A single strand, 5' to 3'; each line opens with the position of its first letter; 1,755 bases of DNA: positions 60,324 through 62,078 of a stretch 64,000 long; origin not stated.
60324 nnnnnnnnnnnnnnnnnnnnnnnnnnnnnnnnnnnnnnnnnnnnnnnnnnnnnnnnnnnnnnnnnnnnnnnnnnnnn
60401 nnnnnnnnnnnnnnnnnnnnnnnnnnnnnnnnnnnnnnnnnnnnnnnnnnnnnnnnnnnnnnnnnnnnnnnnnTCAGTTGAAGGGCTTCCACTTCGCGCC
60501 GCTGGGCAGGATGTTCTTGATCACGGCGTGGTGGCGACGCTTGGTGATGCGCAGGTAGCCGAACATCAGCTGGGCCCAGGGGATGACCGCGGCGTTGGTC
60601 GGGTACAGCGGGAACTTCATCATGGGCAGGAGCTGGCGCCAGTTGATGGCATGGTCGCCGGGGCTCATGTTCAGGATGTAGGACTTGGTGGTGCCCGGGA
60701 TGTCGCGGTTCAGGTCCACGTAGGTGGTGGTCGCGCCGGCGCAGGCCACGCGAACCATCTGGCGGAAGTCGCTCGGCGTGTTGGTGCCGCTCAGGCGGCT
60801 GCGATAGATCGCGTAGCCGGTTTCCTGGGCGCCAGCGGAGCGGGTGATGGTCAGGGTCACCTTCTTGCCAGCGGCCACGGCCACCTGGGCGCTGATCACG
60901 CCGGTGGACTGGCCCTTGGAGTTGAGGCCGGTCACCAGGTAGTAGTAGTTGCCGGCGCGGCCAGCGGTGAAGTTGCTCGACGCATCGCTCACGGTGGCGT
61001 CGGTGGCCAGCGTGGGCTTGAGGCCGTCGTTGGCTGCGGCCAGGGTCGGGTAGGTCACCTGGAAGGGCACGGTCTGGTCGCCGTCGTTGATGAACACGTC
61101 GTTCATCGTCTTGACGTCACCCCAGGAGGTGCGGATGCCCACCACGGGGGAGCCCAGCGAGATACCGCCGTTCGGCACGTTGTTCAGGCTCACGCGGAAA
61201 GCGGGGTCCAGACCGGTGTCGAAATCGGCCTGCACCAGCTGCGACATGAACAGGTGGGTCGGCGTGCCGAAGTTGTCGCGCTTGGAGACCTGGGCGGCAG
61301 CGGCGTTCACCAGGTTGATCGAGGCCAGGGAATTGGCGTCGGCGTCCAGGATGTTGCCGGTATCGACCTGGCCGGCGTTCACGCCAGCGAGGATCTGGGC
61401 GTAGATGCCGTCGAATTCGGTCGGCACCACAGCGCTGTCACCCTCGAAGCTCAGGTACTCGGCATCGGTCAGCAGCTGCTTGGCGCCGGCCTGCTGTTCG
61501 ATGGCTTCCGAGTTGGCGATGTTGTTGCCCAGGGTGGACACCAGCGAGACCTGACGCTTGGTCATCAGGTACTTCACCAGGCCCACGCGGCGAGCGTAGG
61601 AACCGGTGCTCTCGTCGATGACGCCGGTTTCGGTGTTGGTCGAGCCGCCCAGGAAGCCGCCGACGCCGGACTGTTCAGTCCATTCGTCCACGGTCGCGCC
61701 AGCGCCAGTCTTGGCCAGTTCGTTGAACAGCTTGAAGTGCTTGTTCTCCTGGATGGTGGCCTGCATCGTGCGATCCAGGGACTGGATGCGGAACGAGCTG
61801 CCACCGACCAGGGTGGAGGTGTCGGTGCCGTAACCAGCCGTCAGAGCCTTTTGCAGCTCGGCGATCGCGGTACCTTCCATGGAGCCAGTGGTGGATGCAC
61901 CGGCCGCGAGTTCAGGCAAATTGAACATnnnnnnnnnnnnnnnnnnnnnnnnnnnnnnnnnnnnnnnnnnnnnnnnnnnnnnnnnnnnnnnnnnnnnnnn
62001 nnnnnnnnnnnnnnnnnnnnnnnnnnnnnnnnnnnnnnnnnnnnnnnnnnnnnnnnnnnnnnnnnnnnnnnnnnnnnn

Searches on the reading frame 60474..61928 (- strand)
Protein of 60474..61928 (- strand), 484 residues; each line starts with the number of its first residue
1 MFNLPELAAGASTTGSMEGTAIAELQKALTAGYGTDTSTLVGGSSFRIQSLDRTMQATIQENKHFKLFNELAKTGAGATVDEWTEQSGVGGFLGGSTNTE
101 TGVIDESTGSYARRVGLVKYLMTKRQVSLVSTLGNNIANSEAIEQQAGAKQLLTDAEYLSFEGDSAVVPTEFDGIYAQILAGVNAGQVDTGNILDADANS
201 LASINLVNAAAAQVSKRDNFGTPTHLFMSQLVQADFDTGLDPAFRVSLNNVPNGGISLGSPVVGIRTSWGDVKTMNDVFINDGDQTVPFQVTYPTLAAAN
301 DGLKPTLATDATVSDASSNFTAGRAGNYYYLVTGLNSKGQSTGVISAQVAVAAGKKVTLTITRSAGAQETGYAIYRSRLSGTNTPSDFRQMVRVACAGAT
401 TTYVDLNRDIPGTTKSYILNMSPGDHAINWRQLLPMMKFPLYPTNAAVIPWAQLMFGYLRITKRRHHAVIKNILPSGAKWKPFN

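Call 7: search_protein_families(library=phrogs, proteins=[window:60474-61928:-], max_evalue=0.01)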
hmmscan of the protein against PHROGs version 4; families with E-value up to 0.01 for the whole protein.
window:60474-61928:- (484 aa): 2 families
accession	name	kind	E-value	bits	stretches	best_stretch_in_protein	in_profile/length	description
phrog_752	-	head and packaging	8.1e-88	296.4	1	20-476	16-471/475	major head protein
phrog_212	-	head and packaging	0.00056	20.4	1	106-196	71-155/301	major head protein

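Call 8: search_protein_families(library=pfam, proteins=[window:60474-61928:-], max_evalue=0.01)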
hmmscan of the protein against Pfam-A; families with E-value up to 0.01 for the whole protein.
window:60474-61928:- (484 aa): 0 families

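Call 29: search_dna_similar(query=window:60474-61928:-, collection=phages, mode=protein, max_rows=40, max_evalue=1e-10)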
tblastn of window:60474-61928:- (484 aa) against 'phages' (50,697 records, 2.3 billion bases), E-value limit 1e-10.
Records with a match: 731; places in all: 731; records where one place covers at least 80% of the query: 730.
Best place of each record, by identity: <60% 731.
By first word of the organism name: Staphylococcus 343; Bacillus 196; Enterococcus 67; Listeria 55; Lactobacillus 27; Bacteroides 6; Thermus 5; Brochothrix 4; Pseudomonas 3; Mammaliicoccus 3; and 19 more.
By host as written in the record: Staphylococcus aureus 111; - 63; Listeria monocytogenes 44; Bacillus subtilis 27; Staphylococcus sp. 27; Bacillus cereus 24; Staphylococcus carnosus TM300 22; Enterococcus faecalis 18; and 194 more.
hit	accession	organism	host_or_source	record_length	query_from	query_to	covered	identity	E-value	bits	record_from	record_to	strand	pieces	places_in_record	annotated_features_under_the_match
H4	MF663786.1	Bordetella phage vB_BbrM_PHB04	Bordetella bronchiseptica 4715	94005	4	483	99%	49.6%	2e-129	420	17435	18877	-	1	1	major capsid protein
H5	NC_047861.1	Bordetella phage vB_BbrM_PHB04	Bordetella bronchiseptica 4715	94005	4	483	99%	49.6%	2e-129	420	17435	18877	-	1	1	major head protein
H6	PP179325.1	Pseudomonas phage Touem01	Pseudomonas syringae 7C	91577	9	483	98%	48.4%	9e-132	426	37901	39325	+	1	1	major capsid protein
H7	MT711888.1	Pseudomonas phage Dolphis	Pseudomonas putida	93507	23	482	95%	50.0%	1e-133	432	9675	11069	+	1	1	major capsid protein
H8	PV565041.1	Pseudomonas phage Jeremy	Pseudomonas putida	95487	23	482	95%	48.9%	1e-128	417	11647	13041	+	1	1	major capsid protein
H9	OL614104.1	Morganella phage Mecenats66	Morganella sp.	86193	10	483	98%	46.7%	6e-129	418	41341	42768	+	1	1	major capsid protein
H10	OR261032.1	Aeromonas phage ST4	Aeromonas hydrophila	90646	21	483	96%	47.7%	4e-127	413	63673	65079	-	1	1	major capsid protein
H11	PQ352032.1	Enterobacter phage phiT5282EW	Enterobacter sp.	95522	8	482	98%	44.6%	1e-110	365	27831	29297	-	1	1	hypothetical protein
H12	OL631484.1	Escherichia phage ECML-606-1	Escherichia coli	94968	8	482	98%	44.6%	2e-110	365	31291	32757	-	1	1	hypothetical protein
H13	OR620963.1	Yersinia phage fHe-Yen8-01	Yersinia enterocolitica serotype O:8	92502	7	482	98%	43.7%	6e-109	360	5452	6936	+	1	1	major head protein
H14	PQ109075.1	Thermus phage Lalka8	Thermus thermophilus HB8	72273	30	483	94%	36.7%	9e-86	293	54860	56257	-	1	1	MCP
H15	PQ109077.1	Thermus phage Lalka27b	Thermus thermophilus HB27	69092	30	483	94%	36.7%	1e-85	293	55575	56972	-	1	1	MCP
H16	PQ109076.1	Thermus phage Lalka27a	Thermus thermophilus HB27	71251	30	483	94%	36.7%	1e-85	293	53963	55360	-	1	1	MCP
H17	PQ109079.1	Thermus phage Cumys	Thermus thermophilus HB8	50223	40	483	92%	37.4%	9e-77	267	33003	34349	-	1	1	MCP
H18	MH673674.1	Thermus phage phiMa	Thermus thermophilus HB8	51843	40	483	92%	36.4%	2e-76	266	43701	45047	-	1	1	hypothetical protein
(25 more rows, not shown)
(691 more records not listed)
